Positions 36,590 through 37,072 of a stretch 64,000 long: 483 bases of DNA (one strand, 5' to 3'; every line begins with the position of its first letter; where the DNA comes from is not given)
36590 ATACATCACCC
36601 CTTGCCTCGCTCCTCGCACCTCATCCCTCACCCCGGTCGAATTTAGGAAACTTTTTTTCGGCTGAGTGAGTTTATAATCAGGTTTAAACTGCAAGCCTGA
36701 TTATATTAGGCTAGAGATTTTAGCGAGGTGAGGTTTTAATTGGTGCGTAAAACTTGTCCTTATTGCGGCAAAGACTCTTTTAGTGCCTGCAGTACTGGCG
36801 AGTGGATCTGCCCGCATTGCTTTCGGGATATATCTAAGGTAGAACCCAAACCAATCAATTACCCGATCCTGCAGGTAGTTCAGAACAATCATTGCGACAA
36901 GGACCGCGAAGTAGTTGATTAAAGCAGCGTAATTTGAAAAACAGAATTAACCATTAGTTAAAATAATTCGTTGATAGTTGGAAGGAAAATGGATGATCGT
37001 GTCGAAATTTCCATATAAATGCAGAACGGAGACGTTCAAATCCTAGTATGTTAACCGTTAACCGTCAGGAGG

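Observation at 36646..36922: Small Zn-ribbon ORF with a promoter-like element and a perfect 9-bp inverted repeat just upstream of cas10, downstream of two WYL regulators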

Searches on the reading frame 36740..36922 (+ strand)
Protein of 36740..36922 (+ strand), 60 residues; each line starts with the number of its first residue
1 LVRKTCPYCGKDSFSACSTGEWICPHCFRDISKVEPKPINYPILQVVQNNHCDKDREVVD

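Call 3: search_protein_families(library=pfam, proteins=[window:36740-36922:+], max_evalue=0.01)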
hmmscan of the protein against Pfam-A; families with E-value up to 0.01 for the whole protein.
window:36740-36922:+ (60 aa): 0 families

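Call 8: find_homologous_proteins(query=window:36740-36919:+, max_evalue=0.01)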
Query window:36740-36919:+ (60 aa): 1 proteins with E <= 0.01 among 1 candidates.
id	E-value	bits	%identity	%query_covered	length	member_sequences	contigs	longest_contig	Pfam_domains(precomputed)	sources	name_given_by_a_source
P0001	7.7e-36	138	98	98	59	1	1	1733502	-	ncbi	ncbi:MAG: hypothetical protein ACOX5W_00565 [Bacillota bacterium]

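Call 16: search_protein_representatives(protein=window:36743-36919:+)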
Query: 59 residues. Proteins with E-value up to 0.001 (for the whole library): 128; up to 1e-10: 2; up to 1e-30: 1. The best 128 are listed.
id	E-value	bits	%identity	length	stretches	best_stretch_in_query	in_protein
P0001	8.5e-37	139.6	100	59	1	1-59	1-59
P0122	6.5e-11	57.9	42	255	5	4-29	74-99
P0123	2.2e-08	50.0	54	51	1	2-38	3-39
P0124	5.4e-08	48.7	56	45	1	1-39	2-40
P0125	6.3e-08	48.5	49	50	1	1-39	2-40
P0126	9.1e-08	48.0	68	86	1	2-32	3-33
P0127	1.1e-07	47.7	55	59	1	2-39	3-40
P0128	1.2e-07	47.6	56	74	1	1-36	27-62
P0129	1.3e-07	47.5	50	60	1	2-39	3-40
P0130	1.7e-07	47.2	47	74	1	2-44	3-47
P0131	3.4e-07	46.2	46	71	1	2-40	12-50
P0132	7.7e-07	45.1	65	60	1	3-33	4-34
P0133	9.8e-07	44.8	43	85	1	2-55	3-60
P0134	1.1e-06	44.6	44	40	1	2-37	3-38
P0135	1.3e-06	44.4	44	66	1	2-51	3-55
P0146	3.9e-06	42.9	38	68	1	2-57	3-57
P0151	6.3e-06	42.2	35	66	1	2-56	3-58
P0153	8.5e-06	41.8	44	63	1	2-50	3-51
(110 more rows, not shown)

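Call 21: find_homologous_proteins(query=A1, max_evalue=0.001)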
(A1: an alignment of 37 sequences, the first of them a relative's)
Query A1 (37 sequences) (59 aa, profile of the alignment): 72 proteins with E <= 0.001 among 603 candidates.
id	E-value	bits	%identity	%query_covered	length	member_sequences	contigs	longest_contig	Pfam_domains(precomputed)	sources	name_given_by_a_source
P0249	8.7e-18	82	41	97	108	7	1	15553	-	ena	-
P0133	1.1e-17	82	41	95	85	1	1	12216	-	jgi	-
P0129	2.5e-17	81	49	66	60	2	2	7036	-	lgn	-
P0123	4.5e-17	80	44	85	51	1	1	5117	PF05605.19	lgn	-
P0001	5.8e-17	79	100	100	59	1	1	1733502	-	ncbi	ncbi:MAG: hypothetical protein ACOX5W_00565 [Bacillota bacterium]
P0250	8.8e-17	79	52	75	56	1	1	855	PF23783.2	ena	-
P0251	1.9e-16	78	58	56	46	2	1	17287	-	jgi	-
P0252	2.6e-16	77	56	66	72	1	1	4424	-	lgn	-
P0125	2.9e-16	77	49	66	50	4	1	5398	-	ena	-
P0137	3.3e-16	77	45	71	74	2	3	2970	-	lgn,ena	-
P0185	5.8e-16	76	46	63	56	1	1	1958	-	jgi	-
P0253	7.7e-16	76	51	66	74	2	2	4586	-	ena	-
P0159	1.2e-15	75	38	98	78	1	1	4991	-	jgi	-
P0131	1.5e-15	75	45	68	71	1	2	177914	-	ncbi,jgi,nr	ncbi:MAG TPA: hypothetical protein DEF34_06935 [Desulfotomaculum sp.]|nr:MAG: hypothetical protein J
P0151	1.6e-15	75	45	64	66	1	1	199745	-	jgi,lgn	-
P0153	6.8e-15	73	40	97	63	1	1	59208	-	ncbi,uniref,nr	ncbi:hypothetical protein DCCM_2922 [Desulfocucumis palustris]|uniref:Uncharacterized protein n=1 Ta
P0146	7.2e-14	70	36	98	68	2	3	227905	-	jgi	jgi:hypothetical protein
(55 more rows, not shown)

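Call 22: search_protein_families(library=ncbifam, alignment_id=A1, max_evalue=1)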
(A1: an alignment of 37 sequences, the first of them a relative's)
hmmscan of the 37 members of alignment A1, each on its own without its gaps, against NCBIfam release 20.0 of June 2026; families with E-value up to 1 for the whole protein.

A. member 1, P0001 (59 aa): 5 families
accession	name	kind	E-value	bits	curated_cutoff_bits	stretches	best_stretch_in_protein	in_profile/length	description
TIGR00280.1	eL43_euk_arch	equivalog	0.0067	16.7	95.8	1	2-30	36-64/92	50S ribosomal protein L37Ae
NF004424.0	PRK05766.1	equivalog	0.011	15.5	54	1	3-32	17-46/54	30S ribosomal protein S14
NF003058.0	PRK03976.1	equivalog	0.041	13.9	87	1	3-28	37-62/91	50S ribosomal protein L37ae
NF047912.1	ECs_2282_CxxC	subfamily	0.076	12.9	37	1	4-34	4-41/60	ECs_2282 family putative zinc-binding protein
NF007923.0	PRK10638.1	equivalog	0.38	10.8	129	0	22-48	11-37/83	glutaredoxin 3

B. families by the number of members that match (of 37 scanned): 94 families (the first 25 are shown)
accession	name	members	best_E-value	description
NF003058.0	PRK03976.1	33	9.7e-06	50S ribosomal protein L37ae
TIGR00280.1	eL43_euk_arch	28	0.00023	50S ribosomal protein L37Ae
NF038384.1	zinc_YnfU_fam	25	0.00014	YnfU family zinc-binding protein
NF047912.1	ECs_2282_CxxC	24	0.0012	ECs_2282 family putative zinc-binding protein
TIGR00686.1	phnA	17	0.00039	zinc ribbon domain-containing protein YjdM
NF033497.1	rubre_like_arch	15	0.00031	rubrerythrin-like domain-containing protein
TIGR03655.1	anti_R_Lar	13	0.00055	Lar family restriction alleviation protein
NF011481.0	PRK14890.1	13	0.00059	putative Zn-ribbon RNA-binding protein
NF001669.0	PRK00432.1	13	0.001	30S ribosomal protein S27ae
TIGR02605.1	CxxC_CxxC_SSSS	13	0.0024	FmdB family zinc ribbon protein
NF001607.0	PRK00398.1-4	10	0.0016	DNA-directed RNA polymerase subunit P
TIGR03670.1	rpoB_arch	10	0.0052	DNA-directed RNA polymerase subunit B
NF040506.1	PG0870_Nterm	10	0.0068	PG0870-related protein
NF009623.0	PRK13130.1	10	0.0091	RNA-protein complex protein Nop10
NF001646.0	PRK00420.1-3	9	7.5e-05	hypothetical protein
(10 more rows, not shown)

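Call 23: search_protein_families(library=pfam, alignment_id=A1, max_evalue=1)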
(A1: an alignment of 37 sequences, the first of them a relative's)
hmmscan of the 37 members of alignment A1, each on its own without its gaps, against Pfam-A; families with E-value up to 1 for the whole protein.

A. member 1, P0001 (59 aa): 20 families
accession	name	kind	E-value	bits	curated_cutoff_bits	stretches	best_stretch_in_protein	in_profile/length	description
PF11781.13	Zn_ribbon_RRN7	-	0.007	16.4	27.1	1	2-26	4-27/32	Zinc-finger of RNA-polymerase I-specific TFIIB, Rrn7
PF24460.1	DUF7575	-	0.022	14.6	28.5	1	4-11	5-12/28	Domain of unknown function (DUF7575)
PF18912.6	DZR_2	-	0.026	14.8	27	1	4-34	9-35/56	Double zinc ribbon domain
PF01599.25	Ribosomal_S27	-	0.037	14.4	22.3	1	2-27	17-42/44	Ribosomal protein S27a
PF05605.18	zf-Di19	-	0.044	14.5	27.5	0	4-14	4-13/54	Drought induced 19 protein (Di19), zinc-binding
PF23783.1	Zn_ribbon_TiaS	-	0.047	13.9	27.3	1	3-31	2-29/41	TiaS C-terminal zinc ribbon domain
PF08273.17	Zn_Ribbon_Prim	-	0.065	14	23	1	5-26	6-31/37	Zinc-binding domain of primase-helicase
PF01780.25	Ribosomal_L37ae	-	0.089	13.3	21.9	1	3-28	34-59/85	Ribosomal L37ae protein family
PF22795.1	DUF4796_N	-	0.11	12.8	27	0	4-10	21-27/29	DUF4796 N-terminal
PF23545.1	Zn_ribbon_HMPTM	-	0.13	12.3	27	0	22-30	8-16/45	HMPTM N-terminal zinc ribbon domain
PF13248.11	Zn_ribbon_3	-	0.14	12.1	27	1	3-11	17-25/26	zinc-ribbon domain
PF04135.18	Nop10p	-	0.17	12.4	27.2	1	1-15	16-30/52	Nucleolar RNA-binding protein, Nop10p family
PF07282.18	Cas12f1-like_TNB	-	0.27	11.9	26.3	1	3-26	29-46/60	Cas12f1-like, TNB domain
PF23499.1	YnfU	-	0.41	11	27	0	1-26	15-44/49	YnfU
PF07191.17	Zn_ribbon_6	-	0.46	10.9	25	1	2-32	29-61/67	Double zinc ribbon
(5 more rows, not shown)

B. families by the number of members that match (of 37 scanned): 185 families (the first 25 are shown)
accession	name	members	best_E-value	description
PF05605.18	zf-Di19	33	1.4e-05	Drought induced 19 protein (Di19), zinc-binding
PF13248.11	Zn_ribbon_3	33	7.9e-05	zinc-ribbon domain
PF24460.1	DUF7575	28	4.5e-05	Domain of unknown function (DUF7575)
PF08271.17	Zn_Ribbon_TF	26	8.5e-05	TFIIB zinc-binding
PF12760.12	Zn_ribbon_IS1595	25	0.00021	Transposase zinc-ribbon domain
PF07282.18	Cas12f1-like_TNB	25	0.00023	Cas12f1-like, TNB domain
PF01780.25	Ribosomal_L37ae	25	0.00066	Ribosomal L37ae protein family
PF13240.11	Zn_Ribbon_1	24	0.00015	zinc-ribbon domain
PF11682.14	Zn_ribbon_11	24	0.00024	Probable zinc-ribbon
PF11781.13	Zn_ribbon_RRN7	22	8.5e-07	Zinc-finger of RNA-polymerase I-specific TFIIB, Rrn7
PF23499.1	YnfU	22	0.00058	YnfU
PF14690.11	Zn_ribbon_ISL3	20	0.00049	zinc-finger of transposase IS204/IS1001/IS1096/IS1165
PF13894.12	zf-C2H2_4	20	0.00075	C2H2-type zinc finger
PF14255.11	Cys_rich_CPXG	20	0.00089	Cysteine-rich CPXCG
PF23783.1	Zn_ribbon_TiaS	19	0.00083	TiaS C-terminal zinc ribbon domain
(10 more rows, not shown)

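Call 24: find_encoding_contigs(protein=P0131, flank=5000, max_places=2)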
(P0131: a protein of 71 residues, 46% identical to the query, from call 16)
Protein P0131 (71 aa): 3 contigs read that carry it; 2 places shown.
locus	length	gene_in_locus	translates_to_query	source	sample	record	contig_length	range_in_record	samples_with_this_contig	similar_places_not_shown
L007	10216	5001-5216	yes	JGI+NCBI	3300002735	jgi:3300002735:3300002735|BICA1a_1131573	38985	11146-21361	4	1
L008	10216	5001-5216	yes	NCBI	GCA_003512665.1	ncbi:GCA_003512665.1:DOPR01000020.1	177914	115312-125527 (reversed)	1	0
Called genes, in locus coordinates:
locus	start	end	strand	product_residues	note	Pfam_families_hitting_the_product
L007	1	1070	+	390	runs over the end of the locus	PF00817:IMS, PF21999:IMS_HHH_1 (weak), PF11799:IMS_C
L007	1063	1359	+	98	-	-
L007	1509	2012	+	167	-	-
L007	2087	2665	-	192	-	PF02525:Flavodoxin_2, PF03358:FMN_red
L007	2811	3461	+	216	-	PF02586:SRAP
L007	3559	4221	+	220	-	PF02698:DUF218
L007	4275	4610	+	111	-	PF03819:MazG (weak), PF12643:MazG-like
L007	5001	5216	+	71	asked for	-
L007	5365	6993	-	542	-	PF00795:CN_hydrolase, PF02540:NAD_synthase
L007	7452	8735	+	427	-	PF00909:Ammonium_transp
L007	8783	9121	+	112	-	PF00543:P-II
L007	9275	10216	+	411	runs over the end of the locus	PF12797:Fer4_2 (faint), PF13183:Fer4_8, PF13237:Fer4_10 (faint), PF13187:Fer4_9, PF13534:Fer4_17, PF02754:CCG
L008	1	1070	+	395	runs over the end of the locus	PF00817:IMS, PF21999:IMS_HHH_1 (weak), PF11799:IMS_C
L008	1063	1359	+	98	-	-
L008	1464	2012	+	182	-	-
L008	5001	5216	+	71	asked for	-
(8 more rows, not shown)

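Call 25: find_encoding_contigs(protein=P0151, flank=5000, max_places=2)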
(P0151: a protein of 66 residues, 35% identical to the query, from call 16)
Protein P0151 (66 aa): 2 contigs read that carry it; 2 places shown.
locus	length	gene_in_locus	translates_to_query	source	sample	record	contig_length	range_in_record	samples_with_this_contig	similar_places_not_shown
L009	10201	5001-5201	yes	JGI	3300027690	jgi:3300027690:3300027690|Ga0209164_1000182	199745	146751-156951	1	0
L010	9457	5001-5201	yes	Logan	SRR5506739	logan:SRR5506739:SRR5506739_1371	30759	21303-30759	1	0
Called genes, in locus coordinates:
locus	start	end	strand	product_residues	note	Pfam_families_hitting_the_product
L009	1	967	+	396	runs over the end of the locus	PF00108:Thiolase_N, PF02801:Ketoacyl-synt_C (faint), PF02803:Thiolase_C, PF22691:Thiolase_C_1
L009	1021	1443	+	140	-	PF00903:Glyoxalase, PF13468:Glyoxalase_3 (faint), PF13669:Glyoxalase_4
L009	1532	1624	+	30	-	-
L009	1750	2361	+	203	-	PF10050:DUF2284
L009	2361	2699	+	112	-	PF02452:PemK_toxin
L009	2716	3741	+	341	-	PF00149:Metallophos, PF12850:Metallophos_2 (weak)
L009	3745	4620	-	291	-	PF12844:HTH_19, PF13560:HTH_31, PF01381:HTH_3, PF00717:Peptidase_S24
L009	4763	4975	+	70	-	PF13560:HTH_31 (weak), PF01381:HTH_3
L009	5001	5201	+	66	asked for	-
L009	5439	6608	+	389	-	PF01012:ETF, PF01565:FAD_binding_4 (weak)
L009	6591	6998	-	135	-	PF00326:Peptidase_S9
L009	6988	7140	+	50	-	-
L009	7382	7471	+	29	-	-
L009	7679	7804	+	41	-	-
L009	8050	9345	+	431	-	PF00171:Aldedh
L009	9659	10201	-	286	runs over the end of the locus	-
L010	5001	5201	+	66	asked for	-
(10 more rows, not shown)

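Call 26: find_encoding_contigs(protein=P0153, flank=5000, max_places=2)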
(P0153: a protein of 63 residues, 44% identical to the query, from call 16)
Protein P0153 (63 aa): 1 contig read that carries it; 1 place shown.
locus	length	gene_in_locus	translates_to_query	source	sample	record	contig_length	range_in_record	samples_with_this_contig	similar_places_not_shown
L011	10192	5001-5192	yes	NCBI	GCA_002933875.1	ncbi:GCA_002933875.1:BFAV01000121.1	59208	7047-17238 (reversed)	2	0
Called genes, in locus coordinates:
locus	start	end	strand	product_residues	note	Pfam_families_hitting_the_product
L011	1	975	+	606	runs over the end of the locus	PF00664:ABC_membrane, PF00005:ABC_tran, PF13555:AAA_29 (weak), PF02463:SMC_N (weak)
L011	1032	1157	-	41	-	-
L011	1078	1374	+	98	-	PF07098:DUF1360 (weak)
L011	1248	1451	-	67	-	-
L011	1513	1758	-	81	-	-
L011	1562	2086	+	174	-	PF04892:VanZ-LLP1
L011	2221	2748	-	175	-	-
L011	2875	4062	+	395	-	PF12704:MacB_PCD, PF02687:FtsX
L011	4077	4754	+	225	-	PF00005:ABC_tran, PF13304:AAA_21 (faint)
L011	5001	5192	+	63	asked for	-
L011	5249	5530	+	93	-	-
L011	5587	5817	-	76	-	-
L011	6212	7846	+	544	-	PF28550:DUF8436, PF01266:DAO (faint), PF03486:HI0933_like (faint), PF21688:FAD-depend_C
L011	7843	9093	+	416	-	PF00890:FAD_binding_2, PF01134:GIDA (faint), PF01266:DAO (weak), PF03486:HI0933_like, PF07992:Pyr_redox_2 (faint), PF12831:FAD_oxidored (weak), PF13450:NAD_binding_8 (faint), PF22780:HI0933_like_1st, +1 more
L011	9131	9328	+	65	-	-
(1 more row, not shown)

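Call 27: find_encoding_contigs(protein=P0146, flank=5000, max_places=2)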
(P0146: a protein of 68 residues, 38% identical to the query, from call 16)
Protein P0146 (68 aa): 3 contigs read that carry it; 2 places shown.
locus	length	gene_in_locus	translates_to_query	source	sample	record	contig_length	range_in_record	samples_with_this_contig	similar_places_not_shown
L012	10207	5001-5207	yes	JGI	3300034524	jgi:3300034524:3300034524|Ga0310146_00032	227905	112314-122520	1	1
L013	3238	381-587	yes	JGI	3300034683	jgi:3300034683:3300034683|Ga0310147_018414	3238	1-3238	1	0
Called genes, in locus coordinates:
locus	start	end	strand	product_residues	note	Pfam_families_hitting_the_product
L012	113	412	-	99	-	-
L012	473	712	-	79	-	-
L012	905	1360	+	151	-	PF01475:FUR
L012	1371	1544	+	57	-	-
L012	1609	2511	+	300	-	PF01734:Patatin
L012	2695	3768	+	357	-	-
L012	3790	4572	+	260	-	PF02811:PHP, PF13263:PHP_C (faint)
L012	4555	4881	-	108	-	-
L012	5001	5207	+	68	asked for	-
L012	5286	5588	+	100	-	-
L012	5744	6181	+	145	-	PF02381:MraZ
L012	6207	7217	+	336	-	PF01795:Methyltransf_5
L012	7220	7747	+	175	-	PF04977:DivIC (weak)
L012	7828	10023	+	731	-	PF03717:PBP_dimer, PF00905:Transpeptidase, PF03793:PASTA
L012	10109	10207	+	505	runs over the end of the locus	PF01225:Mur_ligase, PF08245:Mur_ligase_M, PF02875:Mur_ligase_C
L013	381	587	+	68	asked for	-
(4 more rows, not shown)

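Call 38: find_related_loci(query=A1, collection=viral_contigs, flank=5000)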
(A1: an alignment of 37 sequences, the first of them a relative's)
Query A1 (59 aa) in viral_contigs; peptide patterns used: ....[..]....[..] (x = any residue, [..] = any of these).
40 stretches matched a pattern; 14 encode a relative of the query (tblastn E <= 1e-3); 14 distinct loci.
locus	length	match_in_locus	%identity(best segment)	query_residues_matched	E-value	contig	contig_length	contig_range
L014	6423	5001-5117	54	1-39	5e-12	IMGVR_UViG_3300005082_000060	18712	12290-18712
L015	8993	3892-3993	62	1-34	1e-11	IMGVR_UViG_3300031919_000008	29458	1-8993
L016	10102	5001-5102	59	1-34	2e-11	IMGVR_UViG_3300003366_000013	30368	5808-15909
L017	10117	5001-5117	54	1-39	3e-11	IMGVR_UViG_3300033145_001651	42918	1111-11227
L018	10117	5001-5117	41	1-39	2e-10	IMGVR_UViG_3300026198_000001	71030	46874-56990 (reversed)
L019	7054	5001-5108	58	2-37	5e-10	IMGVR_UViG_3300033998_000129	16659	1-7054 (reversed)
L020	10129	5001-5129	56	1-39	2e-9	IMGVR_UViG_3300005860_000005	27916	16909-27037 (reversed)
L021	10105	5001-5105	54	3-37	3e-9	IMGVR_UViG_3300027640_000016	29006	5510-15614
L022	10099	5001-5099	55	1-33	2e-8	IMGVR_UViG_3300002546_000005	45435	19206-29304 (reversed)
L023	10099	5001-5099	55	1-33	2e-8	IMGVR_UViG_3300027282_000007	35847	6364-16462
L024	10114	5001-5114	52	3-44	3e-8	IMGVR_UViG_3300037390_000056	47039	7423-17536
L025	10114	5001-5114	47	1-38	8e-8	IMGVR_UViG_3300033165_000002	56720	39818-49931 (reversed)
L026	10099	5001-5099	52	3-34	5e-7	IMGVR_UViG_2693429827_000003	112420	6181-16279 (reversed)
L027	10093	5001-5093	45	2-32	2e-6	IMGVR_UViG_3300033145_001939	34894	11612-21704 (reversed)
